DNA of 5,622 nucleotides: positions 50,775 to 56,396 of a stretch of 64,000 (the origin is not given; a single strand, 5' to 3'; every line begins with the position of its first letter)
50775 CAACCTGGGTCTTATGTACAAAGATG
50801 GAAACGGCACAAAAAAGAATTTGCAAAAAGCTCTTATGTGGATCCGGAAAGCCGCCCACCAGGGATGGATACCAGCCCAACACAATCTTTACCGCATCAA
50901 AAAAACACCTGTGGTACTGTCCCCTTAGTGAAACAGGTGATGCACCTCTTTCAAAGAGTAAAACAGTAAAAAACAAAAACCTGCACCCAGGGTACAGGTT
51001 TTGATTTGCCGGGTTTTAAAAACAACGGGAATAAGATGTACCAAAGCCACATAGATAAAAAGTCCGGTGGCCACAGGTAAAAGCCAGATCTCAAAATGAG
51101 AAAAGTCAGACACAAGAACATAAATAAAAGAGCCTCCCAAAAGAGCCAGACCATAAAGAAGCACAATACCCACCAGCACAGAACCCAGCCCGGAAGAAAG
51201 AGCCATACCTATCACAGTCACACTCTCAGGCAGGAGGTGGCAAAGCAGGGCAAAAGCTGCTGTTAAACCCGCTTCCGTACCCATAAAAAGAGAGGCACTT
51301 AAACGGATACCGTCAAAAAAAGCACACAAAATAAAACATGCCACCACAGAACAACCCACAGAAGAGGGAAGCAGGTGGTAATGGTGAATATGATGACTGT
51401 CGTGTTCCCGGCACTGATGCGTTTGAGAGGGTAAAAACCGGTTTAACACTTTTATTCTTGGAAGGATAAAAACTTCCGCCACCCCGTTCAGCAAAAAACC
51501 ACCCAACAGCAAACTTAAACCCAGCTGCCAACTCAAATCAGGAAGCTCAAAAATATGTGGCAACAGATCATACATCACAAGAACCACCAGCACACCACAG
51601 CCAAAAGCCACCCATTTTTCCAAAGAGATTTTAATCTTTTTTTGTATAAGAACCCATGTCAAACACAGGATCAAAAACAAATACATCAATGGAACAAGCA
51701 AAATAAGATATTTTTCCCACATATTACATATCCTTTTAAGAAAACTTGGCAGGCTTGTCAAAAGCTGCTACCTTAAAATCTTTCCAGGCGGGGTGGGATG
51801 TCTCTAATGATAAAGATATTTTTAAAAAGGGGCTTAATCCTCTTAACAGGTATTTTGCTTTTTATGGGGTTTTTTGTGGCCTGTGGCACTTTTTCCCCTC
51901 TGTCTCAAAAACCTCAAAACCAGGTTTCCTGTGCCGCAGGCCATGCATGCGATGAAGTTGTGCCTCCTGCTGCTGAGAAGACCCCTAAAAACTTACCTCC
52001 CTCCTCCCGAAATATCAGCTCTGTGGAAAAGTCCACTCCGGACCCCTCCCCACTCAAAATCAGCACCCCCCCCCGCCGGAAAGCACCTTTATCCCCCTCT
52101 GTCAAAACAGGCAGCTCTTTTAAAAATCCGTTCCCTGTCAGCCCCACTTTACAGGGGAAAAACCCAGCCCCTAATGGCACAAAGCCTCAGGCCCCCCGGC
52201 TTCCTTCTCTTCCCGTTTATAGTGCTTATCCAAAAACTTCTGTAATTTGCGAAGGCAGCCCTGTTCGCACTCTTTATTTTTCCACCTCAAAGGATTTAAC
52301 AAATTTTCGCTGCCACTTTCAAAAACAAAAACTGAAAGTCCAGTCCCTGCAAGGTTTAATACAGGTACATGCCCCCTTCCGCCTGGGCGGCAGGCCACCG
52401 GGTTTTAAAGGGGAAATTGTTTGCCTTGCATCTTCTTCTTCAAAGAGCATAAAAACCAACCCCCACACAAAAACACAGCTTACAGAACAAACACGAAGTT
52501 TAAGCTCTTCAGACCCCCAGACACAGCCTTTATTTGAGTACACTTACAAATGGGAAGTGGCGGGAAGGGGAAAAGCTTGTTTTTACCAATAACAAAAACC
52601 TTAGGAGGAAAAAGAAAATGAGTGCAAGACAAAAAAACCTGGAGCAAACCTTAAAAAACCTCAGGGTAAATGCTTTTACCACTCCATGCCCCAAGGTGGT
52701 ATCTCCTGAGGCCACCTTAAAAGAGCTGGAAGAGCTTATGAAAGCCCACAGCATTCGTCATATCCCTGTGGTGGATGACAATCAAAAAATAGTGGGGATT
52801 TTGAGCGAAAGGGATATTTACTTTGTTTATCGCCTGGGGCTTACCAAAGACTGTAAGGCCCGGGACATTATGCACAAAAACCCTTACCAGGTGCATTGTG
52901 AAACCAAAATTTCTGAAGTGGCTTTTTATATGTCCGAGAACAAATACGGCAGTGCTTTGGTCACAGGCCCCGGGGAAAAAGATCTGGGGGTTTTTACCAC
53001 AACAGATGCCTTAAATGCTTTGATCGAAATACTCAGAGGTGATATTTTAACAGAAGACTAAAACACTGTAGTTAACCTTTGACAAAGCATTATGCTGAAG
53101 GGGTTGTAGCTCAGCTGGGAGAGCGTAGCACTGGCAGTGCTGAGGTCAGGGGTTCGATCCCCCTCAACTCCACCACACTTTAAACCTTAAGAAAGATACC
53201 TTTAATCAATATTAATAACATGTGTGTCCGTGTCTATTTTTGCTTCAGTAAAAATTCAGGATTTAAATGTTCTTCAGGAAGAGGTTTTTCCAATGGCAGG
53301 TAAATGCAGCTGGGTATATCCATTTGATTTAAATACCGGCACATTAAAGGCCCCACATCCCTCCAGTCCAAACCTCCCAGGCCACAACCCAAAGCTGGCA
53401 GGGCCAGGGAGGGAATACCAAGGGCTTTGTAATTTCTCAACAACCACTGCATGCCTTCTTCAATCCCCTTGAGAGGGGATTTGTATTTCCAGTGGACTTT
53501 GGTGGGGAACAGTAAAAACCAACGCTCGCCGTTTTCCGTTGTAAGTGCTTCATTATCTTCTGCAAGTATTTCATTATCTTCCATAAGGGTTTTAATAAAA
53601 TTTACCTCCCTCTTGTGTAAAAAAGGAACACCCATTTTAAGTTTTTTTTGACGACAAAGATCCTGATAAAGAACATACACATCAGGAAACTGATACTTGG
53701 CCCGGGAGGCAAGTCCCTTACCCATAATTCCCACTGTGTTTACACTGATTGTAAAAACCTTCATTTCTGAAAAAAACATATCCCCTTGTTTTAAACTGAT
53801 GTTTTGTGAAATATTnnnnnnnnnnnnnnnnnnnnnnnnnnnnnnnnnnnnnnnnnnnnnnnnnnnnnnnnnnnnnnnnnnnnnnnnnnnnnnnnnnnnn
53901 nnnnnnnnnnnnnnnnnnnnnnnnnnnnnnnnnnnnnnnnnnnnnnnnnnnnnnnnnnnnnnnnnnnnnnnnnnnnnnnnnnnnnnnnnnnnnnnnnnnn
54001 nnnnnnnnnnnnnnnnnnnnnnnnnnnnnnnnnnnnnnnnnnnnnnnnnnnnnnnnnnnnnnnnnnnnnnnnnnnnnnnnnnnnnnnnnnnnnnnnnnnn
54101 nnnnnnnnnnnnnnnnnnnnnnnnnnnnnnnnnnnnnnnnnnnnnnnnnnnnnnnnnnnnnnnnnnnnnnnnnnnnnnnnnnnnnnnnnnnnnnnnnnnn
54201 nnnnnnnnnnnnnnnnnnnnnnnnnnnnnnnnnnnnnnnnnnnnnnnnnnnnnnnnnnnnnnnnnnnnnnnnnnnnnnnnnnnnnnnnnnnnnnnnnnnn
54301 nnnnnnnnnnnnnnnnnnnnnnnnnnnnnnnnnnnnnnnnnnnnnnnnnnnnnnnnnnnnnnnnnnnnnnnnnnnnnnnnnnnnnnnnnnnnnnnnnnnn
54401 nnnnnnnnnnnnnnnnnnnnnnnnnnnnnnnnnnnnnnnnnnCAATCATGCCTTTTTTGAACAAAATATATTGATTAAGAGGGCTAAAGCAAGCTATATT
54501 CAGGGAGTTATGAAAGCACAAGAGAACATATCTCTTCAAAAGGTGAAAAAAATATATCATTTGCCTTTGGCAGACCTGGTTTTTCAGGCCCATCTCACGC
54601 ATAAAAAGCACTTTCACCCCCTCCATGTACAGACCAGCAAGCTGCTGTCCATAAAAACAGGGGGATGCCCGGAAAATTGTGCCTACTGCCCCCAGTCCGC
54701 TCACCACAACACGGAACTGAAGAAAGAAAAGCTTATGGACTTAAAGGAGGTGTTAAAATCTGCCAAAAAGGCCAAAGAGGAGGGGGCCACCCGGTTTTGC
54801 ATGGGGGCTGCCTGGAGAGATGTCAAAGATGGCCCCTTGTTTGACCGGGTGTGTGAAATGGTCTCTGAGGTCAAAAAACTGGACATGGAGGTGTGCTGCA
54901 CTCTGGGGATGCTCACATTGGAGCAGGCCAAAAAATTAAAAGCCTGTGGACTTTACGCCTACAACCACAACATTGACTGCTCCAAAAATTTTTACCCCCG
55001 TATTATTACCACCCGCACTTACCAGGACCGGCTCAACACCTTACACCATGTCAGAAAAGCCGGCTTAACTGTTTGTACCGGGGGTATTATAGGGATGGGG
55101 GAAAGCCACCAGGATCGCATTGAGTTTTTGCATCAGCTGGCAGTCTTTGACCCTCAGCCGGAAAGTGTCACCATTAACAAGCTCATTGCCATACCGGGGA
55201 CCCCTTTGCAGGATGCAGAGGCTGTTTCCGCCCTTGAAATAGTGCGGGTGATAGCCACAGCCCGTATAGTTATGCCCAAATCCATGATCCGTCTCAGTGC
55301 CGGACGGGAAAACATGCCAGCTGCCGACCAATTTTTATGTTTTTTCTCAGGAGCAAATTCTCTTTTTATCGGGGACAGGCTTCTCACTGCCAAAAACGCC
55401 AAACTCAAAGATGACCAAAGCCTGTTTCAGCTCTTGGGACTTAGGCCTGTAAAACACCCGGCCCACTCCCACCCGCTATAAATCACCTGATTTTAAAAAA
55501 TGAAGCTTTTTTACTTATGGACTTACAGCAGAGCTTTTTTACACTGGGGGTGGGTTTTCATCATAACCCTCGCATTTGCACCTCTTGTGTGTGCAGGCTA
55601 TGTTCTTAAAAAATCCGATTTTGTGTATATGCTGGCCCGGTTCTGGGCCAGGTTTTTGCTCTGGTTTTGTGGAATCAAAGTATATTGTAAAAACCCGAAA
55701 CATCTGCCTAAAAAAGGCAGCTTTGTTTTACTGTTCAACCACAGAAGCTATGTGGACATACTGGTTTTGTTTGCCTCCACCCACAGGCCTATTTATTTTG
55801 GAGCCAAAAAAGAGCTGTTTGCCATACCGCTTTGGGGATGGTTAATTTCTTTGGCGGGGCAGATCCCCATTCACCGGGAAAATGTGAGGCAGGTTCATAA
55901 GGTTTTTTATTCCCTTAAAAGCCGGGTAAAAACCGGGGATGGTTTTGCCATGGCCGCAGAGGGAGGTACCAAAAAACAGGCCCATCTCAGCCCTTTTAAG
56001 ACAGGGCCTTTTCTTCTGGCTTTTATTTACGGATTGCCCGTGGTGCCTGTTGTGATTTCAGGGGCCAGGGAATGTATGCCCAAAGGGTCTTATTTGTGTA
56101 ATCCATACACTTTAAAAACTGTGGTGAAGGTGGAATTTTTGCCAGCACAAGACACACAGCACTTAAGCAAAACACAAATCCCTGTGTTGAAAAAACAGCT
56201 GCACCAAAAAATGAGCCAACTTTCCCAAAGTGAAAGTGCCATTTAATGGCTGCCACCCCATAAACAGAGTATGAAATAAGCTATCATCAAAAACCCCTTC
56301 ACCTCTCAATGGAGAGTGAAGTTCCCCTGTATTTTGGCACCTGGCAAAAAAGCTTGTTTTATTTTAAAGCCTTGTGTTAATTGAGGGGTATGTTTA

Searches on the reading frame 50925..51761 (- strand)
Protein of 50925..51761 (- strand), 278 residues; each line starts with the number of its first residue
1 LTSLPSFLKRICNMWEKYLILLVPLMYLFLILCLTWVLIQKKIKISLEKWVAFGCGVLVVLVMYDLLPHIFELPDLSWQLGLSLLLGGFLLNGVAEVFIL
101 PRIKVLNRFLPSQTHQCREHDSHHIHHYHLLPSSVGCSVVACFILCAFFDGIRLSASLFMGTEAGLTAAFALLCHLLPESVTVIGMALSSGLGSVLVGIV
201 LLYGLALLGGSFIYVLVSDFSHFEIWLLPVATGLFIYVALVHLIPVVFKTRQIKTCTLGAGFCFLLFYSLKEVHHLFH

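Call 73: search_protein_families(library=pfam, proteins=[window:50925-51761:-], max_evalue=0.0001)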
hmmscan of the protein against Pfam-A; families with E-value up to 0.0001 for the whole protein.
window:50925-51761:- (278 aa): 1 family
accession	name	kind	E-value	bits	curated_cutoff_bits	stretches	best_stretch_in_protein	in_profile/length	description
PF02535.28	Zip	-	7.8e-09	35.6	35.1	1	114-246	155-293/323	ZIP Zinc transporter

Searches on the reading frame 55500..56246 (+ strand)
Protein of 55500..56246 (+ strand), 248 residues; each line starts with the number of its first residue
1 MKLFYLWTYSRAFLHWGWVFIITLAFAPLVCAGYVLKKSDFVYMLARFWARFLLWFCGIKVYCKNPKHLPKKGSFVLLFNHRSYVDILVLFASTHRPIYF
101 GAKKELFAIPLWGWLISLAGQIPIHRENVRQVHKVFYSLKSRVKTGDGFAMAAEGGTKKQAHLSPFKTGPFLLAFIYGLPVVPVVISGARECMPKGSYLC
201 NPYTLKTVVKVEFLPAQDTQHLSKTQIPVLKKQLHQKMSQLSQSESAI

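Call 73: search_protein_families(library=pfam, proteins=[window:55500-56246:+], max_evalue=0.0001)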
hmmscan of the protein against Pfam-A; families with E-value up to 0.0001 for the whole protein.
window:55500-56246:+ (248 aa): 1 family
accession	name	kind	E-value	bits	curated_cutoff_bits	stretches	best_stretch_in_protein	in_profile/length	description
PF01553.26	Acyltransferase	-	2.3e-25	89.4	23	1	61-187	2-132/132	Acyltransferase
